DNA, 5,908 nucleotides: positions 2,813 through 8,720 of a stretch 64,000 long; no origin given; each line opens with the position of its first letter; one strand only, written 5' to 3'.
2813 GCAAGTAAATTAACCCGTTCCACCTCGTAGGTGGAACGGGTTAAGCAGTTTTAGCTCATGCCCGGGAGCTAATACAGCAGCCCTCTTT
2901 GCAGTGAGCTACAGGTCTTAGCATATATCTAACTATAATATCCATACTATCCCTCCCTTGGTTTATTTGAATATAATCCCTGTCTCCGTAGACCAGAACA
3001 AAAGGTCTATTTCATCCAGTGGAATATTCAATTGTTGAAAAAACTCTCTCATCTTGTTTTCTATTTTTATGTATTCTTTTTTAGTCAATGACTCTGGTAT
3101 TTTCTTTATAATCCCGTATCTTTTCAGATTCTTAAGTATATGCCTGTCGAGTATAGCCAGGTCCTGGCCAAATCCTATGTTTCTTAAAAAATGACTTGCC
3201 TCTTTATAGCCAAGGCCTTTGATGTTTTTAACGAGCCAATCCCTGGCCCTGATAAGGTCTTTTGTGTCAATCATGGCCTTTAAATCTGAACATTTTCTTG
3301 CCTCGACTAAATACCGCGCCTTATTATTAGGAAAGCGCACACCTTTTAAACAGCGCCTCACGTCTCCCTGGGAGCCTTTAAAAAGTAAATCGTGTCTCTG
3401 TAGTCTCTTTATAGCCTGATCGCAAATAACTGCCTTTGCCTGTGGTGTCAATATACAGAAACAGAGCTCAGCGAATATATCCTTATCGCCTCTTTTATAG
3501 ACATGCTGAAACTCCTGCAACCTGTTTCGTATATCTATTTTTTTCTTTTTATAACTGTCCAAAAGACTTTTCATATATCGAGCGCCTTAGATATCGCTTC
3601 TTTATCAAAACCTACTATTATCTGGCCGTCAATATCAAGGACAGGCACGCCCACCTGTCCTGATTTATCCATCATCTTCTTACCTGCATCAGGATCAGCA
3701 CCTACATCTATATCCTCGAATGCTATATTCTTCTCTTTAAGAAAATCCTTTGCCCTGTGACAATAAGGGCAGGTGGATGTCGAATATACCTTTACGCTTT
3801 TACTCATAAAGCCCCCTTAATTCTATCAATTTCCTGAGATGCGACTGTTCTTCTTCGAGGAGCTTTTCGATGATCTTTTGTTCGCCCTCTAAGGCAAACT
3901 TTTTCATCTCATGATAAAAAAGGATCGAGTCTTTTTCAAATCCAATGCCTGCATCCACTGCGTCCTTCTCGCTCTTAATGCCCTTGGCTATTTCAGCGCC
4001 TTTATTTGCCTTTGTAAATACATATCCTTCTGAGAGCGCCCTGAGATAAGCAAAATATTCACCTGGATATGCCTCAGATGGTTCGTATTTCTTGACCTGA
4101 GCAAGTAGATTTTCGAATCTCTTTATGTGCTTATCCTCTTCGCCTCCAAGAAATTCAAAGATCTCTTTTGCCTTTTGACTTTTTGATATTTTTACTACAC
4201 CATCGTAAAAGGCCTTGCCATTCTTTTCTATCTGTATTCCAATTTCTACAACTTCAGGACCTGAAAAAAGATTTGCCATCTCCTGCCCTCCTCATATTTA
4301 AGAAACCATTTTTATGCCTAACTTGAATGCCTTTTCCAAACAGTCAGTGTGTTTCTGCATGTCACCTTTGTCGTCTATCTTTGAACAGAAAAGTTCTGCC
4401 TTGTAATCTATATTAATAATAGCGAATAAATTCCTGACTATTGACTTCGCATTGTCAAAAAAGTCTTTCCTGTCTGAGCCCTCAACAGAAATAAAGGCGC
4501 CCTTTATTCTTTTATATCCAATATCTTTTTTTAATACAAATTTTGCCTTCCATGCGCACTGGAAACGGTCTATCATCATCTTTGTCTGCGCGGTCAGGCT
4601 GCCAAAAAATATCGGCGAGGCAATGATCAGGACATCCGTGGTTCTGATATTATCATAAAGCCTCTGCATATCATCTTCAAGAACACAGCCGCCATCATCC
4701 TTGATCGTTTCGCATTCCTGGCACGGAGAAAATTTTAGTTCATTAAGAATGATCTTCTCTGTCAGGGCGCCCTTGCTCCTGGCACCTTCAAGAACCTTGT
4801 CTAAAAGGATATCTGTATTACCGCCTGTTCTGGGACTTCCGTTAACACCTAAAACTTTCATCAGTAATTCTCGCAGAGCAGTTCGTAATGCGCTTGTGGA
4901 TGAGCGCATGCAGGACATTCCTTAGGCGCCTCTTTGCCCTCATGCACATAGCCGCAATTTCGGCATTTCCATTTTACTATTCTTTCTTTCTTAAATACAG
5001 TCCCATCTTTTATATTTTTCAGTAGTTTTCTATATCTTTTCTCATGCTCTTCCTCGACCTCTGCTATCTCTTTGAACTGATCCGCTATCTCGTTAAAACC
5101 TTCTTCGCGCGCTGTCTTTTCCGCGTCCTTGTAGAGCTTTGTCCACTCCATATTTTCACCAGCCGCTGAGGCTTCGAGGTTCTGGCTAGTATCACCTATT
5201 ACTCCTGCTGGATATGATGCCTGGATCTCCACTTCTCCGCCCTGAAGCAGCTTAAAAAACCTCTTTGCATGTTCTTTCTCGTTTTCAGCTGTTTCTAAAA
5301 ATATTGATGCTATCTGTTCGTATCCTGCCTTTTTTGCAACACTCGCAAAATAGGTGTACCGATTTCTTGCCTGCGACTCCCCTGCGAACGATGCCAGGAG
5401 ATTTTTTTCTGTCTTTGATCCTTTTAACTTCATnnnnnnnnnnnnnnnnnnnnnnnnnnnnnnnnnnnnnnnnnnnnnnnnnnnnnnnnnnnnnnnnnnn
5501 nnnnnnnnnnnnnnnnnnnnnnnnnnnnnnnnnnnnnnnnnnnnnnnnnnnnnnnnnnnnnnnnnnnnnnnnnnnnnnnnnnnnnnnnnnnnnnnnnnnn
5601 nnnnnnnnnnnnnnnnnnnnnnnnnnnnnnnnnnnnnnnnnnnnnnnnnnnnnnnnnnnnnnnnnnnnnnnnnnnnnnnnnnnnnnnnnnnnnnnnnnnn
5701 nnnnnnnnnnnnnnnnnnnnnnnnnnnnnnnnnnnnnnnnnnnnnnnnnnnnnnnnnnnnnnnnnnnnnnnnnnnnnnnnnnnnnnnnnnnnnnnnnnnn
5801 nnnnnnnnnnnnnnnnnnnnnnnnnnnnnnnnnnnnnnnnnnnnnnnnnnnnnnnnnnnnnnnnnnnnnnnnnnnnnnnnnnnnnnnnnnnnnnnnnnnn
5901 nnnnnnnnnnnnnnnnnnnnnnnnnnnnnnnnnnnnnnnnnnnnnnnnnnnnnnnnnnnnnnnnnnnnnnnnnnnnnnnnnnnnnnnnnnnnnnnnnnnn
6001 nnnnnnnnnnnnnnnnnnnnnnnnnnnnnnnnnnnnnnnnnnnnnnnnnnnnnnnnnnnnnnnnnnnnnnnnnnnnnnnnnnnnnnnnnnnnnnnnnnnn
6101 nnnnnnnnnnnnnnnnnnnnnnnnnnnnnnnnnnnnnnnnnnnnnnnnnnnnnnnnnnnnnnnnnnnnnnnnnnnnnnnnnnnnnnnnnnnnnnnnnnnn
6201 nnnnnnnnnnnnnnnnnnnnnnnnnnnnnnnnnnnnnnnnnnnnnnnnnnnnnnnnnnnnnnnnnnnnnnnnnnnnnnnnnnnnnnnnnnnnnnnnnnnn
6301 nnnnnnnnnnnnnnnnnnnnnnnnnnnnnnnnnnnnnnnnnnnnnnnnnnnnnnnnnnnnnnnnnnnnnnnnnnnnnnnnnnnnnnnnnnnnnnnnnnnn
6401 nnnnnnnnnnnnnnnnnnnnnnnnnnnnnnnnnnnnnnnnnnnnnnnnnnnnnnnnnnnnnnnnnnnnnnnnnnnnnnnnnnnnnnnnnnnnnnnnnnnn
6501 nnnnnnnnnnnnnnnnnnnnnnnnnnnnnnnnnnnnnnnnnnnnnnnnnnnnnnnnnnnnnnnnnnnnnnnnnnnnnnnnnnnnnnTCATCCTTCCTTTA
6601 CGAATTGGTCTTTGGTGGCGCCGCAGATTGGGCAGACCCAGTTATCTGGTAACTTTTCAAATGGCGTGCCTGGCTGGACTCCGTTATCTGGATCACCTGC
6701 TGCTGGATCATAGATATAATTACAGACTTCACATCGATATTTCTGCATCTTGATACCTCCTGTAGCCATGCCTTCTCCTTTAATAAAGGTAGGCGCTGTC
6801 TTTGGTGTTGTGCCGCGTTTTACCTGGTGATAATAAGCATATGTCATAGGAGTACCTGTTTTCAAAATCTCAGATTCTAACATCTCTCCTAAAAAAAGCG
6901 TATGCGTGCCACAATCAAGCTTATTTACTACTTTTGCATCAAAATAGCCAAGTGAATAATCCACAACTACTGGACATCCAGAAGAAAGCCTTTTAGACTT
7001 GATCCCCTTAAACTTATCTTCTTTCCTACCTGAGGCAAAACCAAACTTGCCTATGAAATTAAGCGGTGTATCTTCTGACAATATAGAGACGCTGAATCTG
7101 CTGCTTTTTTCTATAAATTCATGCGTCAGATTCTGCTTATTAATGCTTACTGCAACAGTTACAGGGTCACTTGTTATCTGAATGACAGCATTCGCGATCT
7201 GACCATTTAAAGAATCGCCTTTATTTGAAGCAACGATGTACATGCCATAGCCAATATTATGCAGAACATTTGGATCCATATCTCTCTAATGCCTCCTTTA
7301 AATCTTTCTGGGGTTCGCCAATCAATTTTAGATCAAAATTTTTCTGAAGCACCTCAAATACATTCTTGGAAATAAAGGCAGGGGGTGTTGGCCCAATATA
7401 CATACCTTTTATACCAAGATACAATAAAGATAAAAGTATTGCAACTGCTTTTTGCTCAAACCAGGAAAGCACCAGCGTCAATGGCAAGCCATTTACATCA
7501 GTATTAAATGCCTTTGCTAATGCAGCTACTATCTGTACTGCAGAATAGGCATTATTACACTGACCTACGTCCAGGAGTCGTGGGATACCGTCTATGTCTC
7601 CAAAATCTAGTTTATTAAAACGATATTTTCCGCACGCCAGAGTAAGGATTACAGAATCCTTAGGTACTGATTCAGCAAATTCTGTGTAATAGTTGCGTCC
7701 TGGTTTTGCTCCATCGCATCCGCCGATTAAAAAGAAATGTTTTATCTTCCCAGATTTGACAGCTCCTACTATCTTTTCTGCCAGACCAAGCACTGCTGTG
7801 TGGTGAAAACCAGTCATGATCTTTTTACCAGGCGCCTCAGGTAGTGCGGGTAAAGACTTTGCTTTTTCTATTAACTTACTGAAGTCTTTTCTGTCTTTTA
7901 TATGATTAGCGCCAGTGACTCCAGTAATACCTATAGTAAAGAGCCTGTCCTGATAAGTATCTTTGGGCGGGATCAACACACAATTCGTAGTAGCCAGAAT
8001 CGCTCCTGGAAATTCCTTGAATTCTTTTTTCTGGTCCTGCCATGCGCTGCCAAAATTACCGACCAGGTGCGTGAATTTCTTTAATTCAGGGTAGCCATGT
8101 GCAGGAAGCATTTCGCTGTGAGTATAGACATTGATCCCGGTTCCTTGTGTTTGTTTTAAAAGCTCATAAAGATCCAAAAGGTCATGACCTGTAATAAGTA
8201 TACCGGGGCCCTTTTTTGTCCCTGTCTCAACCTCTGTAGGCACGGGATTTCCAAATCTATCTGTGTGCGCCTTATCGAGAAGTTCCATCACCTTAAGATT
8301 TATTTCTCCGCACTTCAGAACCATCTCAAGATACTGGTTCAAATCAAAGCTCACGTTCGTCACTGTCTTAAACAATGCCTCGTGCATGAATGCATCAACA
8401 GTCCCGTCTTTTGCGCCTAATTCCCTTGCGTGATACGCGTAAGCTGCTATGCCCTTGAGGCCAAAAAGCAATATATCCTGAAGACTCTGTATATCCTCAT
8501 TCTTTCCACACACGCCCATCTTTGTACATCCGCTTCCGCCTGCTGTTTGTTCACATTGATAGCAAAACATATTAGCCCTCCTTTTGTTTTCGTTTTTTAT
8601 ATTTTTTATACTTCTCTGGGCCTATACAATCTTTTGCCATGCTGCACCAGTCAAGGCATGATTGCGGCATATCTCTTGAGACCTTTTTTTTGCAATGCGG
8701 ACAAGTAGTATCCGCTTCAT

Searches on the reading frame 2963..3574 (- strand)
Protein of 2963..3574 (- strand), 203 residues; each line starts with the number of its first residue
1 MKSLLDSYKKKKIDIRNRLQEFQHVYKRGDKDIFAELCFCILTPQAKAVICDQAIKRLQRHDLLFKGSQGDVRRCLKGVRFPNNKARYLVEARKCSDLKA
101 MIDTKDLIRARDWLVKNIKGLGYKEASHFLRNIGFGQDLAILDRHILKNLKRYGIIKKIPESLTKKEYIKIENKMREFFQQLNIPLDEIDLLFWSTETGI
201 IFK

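Call 93: search_protein_families(library=pfam, proteins=[window:2963-3574:-], max_evalue=0.0001)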
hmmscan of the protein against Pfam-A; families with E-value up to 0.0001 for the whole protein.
window:2963-3574:- (203 aa): 1 family
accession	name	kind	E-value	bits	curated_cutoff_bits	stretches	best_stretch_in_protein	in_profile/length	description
PF22175.2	Ogg-HhH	-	1.7e-61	207.2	27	1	15-184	1-173/173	8-oxoguanine DNA glycosylase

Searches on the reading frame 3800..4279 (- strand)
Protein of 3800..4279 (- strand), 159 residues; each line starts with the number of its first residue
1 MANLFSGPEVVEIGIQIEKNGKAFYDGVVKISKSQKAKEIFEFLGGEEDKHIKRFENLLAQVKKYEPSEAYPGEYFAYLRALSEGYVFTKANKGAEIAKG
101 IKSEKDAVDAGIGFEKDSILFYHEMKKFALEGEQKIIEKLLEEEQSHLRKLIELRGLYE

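Call 93: search_protein_families(library=pfam, proteins=[window:3800-4279:-], max_evalue=0.0001)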
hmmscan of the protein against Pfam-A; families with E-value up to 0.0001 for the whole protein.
window:3800-4279:- (159 aa): 1 family
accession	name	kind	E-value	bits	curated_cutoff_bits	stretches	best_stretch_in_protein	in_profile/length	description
PF02915.23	Rubrerythrin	-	1.3e-08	35.7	22.8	1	9-152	1-134/137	Rubrerythrin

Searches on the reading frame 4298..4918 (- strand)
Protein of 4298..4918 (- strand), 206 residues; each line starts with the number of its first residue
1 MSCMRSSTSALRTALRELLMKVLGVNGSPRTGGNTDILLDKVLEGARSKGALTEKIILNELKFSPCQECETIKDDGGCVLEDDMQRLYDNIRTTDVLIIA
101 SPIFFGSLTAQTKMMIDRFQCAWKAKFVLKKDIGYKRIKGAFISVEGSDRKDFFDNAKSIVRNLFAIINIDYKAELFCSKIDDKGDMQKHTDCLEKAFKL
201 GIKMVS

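Call 93: search_protein_families(library=pfam, proteins=[window:4298-4918:-], max_evalue=0.0001)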
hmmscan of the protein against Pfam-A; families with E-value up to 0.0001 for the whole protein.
window:4298-4918:- (206 aa): 2 families
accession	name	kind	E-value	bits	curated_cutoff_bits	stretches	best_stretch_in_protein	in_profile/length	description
PF03358.20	FMN_red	-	5e-21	75.3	24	1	20-129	1-110/152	NADPH-dependent FMN reductase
PF02525.22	Flavodoxin_2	-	2.2e-07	31.2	27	1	20-119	1-103/198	Flavodoxin-like fold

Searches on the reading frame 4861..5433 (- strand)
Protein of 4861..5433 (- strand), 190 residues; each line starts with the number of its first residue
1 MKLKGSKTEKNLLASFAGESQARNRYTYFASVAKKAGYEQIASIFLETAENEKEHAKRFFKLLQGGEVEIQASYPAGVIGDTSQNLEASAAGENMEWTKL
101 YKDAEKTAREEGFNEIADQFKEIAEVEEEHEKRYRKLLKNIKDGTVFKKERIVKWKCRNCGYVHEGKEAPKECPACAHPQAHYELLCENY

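Call 93: search_protein_families(library=pfam, proteins=[window:4861-5433:-], max_evalue=0.0001)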
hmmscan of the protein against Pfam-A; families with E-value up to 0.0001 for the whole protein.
window:4861-5433:- (190 aa): 4 families
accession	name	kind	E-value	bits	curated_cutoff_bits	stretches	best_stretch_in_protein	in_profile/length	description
PF02915.23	Rubrerythrin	-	1.2e-29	103.8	22.8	1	10-138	1-137/137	Rubrerythrin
PF21349.2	RUBY_RBDX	-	3.9e-14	52.2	26.5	1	155-184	1-30/30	Rubrerythrin, rubredoxin-like domain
PF00210.30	Ferritin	-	1.8e-12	47.8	24.5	1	11-142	3-140/142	Ferritin-like domain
PF23458.2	DUF7130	-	1.1e-05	25.6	35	1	125-182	26-82/89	Domain of unknown function (DUF7130)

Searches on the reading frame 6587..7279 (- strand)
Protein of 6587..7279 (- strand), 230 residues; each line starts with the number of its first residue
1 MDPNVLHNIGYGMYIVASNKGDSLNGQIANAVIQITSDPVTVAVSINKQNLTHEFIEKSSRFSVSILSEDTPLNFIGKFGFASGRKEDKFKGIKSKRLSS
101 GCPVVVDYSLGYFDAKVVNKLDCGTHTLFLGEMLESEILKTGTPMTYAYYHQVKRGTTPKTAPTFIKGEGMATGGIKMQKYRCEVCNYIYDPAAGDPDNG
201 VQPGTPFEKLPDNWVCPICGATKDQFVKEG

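Call 93: search_protein_families(library=pfam, proteins=[window:6587-7279:-], max_evalue=0.0001)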
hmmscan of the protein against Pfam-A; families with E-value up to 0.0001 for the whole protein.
window:6587-7279:- (230 aa): 3 families
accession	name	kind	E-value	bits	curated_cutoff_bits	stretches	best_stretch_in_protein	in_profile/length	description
PF01613.24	Flavin_Reduct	-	5.3e-32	111.5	27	1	7-152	2-147/153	Flavin reductase like domain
PF00301.25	Rubredoxin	-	1.4e-24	86.3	23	1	180-226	1-47/47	Rubredoxin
PF21349.2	RUBY_RBDX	-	7.6e-07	28.9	26.5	0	209-226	14-29/30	Rubrerythrin, rubredoxin-like domain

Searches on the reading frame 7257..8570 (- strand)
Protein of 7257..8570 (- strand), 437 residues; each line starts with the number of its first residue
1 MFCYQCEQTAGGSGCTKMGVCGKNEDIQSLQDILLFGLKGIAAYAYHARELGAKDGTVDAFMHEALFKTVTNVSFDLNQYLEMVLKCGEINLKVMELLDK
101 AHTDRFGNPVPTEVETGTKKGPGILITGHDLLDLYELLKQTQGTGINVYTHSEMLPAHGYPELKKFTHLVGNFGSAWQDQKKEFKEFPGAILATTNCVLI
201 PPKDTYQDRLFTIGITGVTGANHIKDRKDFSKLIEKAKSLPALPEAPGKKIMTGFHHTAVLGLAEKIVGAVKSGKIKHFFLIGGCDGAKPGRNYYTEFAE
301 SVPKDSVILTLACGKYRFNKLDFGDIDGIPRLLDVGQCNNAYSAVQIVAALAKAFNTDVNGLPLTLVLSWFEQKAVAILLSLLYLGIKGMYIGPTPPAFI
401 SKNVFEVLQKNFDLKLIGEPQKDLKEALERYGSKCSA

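Call 93: search_protein_families(library=pfam, proteins=[window:7257-8570:-], max_evalue=0.0001)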
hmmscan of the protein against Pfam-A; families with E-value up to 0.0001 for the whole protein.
window:7257-8570:- (437 aa): 1 family
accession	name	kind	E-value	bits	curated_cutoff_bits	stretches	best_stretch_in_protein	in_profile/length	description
PF03063.25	Prismane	-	1.2e-142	476.7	27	2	79-425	160-513/513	Prismane/CO dehydrogenase family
